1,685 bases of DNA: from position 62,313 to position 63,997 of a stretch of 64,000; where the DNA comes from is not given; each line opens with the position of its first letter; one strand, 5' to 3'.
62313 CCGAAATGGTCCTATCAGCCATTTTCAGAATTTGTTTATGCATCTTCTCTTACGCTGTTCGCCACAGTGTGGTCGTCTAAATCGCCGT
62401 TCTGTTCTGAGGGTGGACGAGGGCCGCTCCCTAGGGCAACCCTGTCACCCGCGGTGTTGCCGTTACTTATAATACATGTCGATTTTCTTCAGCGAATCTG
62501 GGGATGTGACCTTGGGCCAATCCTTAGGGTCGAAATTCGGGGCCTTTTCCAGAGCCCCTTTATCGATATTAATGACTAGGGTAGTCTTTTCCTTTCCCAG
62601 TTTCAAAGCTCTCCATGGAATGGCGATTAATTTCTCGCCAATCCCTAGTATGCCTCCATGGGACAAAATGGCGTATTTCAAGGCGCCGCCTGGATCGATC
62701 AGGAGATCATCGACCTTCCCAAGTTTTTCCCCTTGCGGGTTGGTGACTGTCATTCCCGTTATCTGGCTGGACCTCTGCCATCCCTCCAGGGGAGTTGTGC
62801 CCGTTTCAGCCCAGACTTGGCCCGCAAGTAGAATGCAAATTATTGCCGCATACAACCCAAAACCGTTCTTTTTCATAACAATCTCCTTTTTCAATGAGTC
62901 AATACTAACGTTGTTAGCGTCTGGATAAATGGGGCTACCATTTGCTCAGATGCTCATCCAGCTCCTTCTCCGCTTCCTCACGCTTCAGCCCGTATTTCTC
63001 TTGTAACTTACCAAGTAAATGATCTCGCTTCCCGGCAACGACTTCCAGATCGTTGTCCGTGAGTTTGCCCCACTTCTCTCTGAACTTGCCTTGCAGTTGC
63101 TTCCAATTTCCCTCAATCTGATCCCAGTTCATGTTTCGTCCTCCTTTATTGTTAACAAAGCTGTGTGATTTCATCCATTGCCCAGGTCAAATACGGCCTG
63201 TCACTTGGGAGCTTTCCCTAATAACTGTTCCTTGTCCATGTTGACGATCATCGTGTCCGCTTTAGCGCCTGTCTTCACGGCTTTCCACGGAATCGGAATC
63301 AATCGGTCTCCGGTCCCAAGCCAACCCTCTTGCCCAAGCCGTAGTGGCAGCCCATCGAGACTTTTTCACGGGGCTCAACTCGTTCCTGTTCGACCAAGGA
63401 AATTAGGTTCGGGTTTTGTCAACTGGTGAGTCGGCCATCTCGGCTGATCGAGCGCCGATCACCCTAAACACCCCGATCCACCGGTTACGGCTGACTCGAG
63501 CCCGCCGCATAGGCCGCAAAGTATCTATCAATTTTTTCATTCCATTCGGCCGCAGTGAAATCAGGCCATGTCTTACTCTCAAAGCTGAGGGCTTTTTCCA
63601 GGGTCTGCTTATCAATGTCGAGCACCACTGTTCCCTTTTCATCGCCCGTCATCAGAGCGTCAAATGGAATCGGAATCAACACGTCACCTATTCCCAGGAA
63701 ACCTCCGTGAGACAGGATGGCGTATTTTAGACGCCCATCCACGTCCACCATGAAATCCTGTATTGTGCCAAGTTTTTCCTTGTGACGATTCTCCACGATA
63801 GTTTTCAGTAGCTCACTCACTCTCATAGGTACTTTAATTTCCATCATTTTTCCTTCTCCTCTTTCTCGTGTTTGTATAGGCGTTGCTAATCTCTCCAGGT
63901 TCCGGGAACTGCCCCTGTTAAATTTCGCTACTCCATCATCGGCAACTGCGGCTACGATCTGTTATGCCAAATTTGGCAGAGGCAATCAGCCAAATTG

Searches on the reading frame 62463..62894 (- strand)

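Call 54: search_protein_families(library=pfam, max_evalue=0.001, proteins=[window:62463-62894:-])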
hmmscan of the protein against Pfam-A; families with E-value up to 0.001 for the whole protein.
window:62463-62894:- (143 aa): 1 family
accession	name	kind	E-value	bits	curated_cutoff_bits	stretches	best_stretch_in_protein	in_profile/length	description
PF05239.21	PRC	-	1.7e-13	50.8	21.2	1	42-113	6-76/78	PRC-barrel domain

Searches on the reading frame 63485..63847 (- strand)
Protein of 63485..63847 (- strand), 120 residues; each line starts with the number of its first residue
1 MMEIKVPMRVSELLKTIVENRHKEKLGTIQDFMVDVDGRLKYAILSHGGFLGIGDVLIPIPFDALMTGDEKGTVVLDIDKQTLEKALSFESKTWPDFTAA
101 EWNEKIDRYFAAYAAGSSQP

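Call 54: search_protein_families(library=pfam, max_evalue=0.001, proteins=[window:63485-63847:-])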
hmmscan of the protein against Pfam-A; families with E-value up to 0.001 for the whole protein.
window:63485-63847:- (120 aa): 1 family
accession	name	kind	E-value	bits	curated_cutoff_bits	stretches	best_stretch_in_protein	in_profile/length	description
PF05239.21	PRC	-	4.4e-11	43.1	21.2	1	9-81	5-76/78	PRC-barrel domain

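Call 79: find_encoding_contigs(protein=window:63485-63847:-, flank=8000, max_places=3)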
Protein window:63485-63847:- (120 aa): no gene with exactly this product is on record in the collection.
